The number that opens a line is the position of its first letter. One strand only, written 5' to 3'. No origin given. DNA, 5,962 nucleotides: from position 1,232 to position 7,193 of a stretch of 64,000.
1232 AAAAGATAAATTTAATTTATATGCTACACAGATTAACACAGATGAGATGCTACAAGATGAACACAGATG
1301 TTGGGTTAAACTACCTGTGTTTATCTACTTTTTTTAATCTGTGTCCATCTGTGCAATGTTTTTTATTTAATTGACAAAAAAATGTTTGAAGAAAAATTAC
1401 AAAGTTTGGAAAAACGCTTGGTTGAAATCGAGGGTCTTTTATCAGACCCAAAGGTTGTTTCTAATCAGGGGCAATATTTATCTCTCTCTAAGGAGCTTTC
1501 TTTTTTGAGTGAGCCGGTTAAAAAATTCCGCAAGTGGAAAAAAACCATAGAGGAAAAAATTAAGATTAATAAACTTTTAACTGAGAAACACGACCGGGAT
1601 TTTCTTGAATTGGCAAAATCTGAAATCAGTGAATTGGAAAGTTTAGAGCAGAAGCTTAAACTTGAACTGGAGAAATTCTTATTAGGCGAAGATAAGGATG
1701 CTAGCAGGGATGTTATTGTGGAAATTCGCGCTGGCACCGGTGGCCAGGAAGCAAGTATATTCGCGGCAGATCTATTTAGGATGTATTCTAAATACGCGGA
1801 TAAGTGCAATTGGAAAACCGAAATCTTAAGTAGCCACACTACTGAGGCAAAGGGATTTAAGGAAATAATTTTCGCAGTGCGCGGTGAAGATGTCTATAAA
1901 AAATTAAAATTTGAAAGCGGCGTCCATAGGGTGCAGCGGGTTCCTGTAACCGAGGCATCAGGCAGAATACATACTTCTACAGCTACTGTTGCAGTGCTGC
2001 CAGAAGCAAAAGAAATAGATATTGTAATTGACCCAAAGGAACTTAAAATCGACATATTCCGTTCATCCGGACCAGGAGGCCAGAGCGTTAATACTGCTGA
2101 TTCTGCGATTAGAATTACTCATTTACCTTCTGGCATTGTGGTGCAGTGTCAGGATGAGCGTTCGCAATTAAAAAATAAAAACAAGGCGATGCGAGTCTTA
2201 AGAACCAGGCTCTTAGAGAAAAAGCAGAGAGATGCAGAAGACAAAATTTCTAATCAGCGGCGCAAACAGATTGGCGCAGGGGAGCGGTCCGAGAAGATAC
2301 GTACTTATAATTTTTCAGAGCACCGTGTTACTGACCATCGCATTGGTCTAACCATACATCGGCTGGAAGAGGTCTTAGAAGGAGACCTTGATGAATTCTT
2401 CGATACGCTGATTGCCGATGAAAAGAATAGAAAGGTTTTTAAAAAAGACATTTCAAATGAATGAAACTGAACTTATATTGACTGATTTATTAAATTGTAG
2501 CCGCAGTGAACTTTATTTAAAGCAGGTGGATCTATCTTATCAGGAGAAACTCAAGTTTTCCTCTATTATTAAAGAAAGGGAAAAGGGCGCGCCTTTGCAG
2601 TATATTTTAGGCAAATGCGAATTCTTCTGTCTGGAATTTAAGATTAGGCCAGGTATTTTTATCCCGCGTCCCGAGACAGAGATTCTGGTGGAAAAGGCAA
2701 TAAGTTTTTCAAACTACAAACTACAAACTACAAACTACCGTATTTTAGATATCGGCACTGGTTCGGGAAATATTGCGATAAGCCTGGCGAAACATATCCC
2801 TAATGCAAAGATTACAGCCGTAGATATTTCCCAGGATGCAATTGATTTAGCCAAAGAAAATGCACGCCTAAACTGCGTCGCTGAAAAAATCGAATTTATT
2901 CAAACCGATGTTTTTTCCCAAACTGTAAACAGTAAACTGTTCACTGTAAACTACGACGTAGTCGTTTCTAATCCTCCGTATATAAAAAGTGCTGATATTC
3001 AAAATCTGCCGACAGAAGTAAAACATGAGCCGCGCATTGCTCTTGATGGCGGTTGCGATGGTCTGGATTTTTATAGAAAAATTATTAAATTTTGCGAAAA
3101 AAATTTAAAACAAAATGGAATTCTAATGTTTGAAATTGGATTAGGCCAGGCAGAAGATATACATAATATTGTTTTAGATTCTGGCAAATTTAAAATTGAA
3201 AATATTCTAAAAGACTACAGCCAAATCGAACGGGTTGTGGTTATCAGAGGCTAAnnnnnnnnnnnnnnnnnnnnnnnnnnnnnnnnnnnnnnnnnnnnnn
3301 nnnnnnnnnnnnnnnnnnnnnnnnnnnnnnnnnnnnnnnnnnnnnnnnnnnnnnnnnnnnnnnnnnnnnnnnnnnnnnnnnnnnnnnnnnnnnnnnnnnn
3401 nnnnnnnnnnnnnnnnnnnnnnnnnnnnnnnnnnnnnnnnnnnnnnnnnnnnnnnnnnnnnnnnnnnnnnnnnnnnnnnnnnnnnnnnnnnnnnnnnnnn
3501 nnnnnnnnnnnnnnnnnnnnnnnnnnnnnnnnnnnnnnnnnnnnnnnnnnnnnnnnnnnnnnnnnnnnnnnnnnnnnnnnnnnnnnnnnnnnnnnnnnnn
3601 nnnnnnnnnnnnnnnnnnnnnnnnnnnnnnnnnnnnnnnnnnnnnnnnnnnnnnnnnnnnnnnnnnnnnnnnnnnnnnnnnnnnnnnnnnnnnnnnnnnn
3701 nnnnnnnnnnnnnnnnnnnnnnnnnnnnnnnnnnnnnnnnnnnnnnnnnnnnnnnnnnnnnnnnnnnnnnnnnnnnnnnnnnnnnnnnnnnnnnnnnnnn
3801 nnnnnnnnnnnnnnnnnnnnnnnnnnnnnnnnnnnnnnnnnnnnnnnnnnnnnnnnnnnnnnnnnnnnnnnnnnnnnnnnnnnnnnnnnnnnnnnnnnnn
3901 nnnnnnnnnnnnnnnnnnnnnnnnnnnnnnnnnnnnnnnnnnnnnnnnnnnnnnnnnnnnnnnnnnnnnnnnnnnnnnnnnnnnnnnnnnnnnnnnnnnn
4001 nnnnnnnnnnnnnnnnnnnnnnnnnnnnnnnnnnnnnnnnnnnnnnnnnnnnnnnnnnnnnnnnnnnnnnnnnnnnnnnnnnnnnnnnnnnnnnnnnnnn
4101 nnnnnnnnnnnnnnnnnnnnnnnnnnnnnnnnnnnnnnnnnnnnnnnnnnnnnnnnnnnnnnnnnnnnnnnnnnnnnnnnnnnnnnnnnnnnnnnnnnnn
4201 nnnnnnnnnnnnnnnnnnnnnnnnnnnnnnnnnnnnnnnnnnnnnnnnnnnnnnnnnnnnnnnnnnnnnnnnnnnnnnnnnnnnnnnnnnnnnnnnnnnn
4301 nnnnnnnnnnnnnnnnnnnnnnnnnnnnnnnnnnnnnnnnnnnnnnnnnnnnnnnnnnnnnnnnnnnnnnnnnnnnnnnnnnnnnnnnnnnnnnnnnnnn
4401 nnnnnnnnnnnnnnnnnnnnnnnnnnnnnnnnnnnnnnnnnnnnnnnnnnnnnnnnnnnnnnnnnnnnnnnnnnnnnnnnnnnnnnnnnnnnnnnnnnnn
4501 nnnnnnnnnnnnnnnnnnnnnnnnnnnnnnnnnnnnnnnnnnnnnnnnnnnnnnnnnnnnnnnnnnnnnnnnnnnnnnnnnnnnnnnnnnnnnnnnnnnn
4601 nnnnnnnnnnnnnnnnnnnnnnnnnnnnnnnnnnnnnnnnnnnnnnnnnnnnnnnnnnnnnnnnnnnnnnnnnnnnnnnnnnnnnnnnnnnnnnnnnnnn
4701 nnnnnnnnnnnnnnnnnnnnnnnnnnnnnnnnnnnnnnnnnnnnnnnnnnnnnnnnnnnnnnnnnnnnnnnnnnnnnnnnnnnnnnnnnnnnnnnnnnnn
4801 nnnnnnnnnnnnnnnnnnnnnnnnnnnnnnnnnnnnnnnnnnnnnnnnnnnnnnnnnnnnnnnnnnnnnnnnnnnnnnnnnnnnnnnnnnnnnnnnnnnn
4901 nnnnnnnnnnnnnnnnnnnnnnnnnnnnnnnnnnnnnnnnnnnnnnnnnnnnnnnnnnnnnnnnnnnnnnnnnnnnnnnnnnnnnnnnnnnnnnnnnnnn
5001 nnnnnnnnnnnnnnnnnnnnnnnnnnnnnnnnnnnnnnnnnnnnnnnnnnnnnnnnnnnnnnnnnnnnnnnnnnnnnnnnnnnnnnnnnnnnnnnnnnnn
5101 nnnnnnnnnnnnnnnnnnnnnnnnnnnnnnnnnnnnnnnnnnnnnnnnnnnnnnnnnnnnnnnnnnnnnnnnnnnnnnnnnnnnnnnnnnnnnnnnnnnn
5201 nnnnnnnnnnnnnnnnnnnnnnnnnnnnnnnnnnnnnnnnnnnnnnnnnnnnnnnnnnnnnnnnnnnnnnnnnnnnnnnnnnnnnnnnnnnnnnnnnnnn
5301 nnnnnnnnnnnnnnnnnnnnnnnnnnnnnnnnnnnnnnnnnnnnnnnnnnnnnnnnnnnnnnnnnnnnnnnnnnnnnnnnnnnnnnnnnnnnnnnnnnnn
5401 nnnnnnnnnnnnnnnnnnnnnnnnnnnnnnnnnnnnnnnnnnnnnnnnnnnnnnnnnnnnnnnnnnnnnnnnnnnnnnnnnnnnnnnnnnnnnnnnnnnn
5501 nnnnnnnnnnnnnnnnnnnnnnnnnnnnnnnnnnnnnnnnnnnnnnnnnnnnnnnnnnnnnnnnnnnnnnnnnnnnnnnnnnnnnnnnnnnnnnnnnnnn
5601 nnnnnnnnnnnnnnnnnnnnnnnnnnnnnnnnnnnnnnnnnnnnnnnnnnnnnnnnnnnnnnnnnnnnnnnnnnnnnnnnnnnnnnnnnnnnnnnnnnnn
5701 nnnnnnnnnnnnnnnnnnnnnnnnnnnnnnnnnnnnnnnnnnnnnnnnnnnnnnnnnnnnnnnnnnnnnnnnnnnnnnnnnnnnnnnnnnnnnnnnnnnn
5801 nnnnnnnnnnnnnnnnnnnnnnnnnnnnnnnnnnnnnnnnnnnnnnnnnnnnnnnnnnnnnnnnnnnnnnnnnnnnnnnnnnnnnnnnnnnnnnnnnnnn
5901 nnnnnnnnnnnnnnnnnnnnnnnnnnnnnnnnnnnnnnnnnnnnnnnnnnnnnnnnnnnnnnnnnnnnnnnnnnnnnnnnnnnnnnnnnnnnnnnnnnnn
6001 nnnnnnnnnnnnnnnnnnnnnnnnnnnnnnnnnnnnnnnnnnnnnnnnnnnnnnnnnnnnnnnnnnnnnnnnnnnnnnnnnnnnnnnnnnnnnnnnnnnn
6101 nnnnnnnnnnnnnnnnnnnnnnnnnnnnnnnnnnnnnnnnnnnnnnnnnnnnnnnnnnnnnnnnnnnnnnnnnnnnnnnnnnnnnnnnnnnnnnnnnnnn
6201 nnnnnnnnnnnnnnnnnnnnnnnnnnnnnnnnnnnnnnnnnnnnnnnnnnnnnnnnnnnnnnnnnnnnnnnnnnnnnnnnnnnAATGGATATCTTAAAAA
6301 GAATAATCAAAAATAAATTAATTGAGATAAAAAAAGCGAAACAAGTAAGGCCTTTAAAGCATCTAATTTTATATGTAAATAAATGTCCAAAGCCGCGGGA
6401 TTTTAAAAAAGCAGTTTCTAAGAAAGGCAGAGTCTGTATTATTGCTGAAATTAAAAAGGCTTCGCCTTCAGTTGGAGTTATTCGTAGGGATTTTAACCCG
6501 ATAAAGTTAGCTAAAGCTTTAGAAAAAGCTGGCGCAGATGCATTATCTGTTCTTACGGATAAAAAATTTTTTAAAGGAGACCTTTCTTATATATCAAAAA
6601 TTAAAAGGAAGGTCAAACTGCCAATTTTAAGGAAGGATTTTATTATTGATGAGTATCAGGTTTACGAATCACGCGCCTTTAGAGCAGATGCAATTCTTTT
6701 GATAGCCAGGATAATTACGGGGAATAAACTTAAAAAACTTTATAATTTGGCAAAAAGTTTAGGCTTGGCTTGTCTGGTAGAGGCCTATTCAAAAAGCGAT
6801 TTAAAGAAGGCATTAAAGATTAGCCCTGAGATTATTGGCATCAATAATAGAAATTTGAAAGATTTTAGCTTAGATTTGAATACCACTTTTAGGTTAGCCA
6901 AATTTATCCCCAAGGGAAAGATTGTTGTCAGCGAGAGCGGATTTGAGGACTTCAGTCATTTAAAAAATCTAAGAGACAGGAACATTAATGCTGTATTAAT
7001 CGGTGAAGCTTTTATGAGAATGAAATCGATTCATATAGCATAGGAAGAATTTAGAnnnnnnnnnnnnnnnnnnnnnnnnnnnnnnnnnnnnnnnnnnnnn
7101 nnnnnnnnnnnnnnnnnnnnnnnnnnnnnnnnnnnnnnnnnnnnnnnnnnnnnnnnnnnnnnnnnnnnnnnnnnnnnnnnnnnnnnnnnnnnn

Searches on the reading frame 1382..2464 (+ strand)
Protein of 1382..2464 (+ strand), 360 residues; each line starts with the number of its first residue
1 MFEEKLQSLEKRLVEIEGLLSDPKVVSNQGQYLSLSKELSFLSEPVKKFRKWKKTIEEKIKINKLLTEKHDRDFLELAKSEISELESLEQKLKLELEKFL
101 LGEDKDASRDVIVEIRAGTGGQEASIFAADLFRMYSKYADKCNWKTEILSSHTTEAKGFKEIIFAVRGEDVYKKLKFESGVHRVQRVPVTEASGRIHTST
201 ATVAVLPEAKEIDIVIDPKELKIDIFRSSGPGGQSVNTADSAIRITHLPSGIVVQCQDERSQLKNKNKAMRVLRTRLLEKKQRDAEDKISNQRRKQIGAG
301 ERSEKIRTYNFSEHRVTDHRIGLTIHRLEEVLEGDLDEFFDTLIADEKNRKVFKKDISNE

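Call 80: search_protein_families(library=pfam, proteins=[window:1382-2464:+], max_evalue=0.001)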
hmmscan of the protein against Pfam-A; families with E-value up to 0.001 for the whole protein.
window:1382-2464:+ (360 aa): 2 families
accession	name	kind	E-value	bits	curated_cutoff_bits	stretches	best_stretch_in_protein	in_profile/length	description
PF03462.23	PCRF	-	2.4e-66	223.7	24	1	9-203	1-194/194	PCRF domain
PF00472.26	RF-1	-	3e-42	143.7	35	1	211-320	2-116/116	RF-1 domain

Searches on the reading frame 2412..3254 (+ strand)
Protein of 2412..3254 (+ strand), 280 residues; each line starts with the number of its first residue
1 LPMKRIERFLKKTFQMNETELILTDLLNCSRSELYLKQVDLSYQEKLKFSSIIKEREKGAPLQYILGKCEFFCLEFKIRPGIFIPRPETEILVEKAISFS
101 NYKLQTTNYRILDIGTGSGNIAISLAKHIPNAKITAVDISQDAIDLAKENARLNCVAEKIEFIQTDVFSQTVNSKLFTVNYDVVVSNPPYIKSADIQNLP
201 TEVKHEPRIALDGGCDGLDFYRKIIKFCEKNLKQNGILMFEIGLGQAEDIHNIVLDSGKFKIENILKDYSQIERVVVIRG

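Call 80: search_protein_families(library=pfam, proteins=[window:2412-3254:+], max_evalue=0.001)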
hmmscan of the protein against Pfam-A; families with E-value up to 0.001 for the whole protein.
window:2412-3254:+ (280 aa): 28 families (the best 25 are shown)
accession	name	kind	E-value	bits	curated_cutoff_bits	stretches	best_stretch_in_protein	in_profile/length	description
PF05175.20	MTS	-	1.5e-17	64.2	23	1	105-195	28-113/170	Methyltransferase small domain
PF13847.12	Methyltransf_31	-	2.3e-17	63.5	27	1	107-188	3-82/145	Methyltransferase domain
PF13649.12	Methyltransf_25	-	6.3e-14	52.9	27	1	111-198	1-84/97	Methyltransferase domain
PF06325.19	PrmA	-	8e-12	45.7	22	1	105-187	159-233/296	Ribosomal protein L11 methyltransferase (PrmA)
PF08242.18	Methyltransf_12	-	1.1e-10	42.6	30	1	112-187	1-72/98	Methyltransferase domain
PF17827.6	PrmC_N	-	1.6e-10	41.8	23.4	1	9-67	9-71/71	PrmC N-terminal domain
PF09445.16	Methyltransf_15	-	3.4e-10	40.2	22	1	110-189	3-80/165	RNA cap guanine-N2 methyltransferase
PF01170.24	UPF0020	-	9.2e-10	39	22.3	1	127-194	74-135/197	RMKL-like, methyltransferase domain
PF08241.18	Methyltransf_11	-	1.3e-08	35.8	21.2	1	112-186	1-66/95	Methyltransferase domain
PF02475.24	TRM5-TYW2_MTfase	-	1.3e-08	35.4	28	1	105-173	34-102/164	TRM5/TYW2 methyltransferase domain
PF01596.23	Methyltransf_3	-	1.1e-06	28.6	22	1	109-168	46-106/204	O-methyltransferase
PF12847.13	Methyltransf_18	-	1.3e-06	29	27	1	106-174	13-81/151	Methyltransferase domain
PF03602.21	Cons_hypoth95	-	1.5e-06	28.4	24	1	98-207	32-140/182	Conserved hypothetical protein 95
PF01209.24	Ubie_methyltran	-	1.9e-06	27.9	20.1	1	106-166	46-106/233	ubiE/COQ5 methyltransferase family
PF13489.12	Methyltransf_23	-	2.8e-06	27.6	27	1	107-186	22-87/164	Methyltransferase domain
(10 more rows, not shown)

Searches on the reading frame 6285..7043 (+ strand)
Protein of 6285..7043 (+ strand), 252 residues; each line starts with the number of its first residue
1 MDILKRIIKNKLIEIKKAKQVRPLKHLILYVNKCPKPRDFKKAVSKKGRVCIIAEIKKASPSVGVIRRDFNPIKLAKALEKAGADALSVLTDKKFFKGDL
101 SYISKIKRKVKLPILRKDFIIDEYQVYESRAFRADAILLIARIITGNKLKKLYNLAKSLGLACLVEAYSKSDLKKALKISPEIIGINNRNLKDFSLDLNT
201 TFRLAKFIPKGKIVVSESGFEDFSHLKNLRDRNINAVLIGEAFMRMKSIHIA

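Call 80: search_protein_families(library=pfam, proteins=[window:6285-7043:+], max_evalue=0.001)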
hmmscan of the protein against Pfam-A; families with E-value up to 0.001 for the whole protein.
window:6285-7043:+ (252 aa): 1 family
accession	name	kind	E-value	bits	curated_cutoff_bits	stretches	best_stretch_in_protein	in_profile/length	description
PF00218.27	IGPS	-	1.5e-83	280.3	27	1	4-249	1-247/254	Indole-3-glycerol phosphate synthase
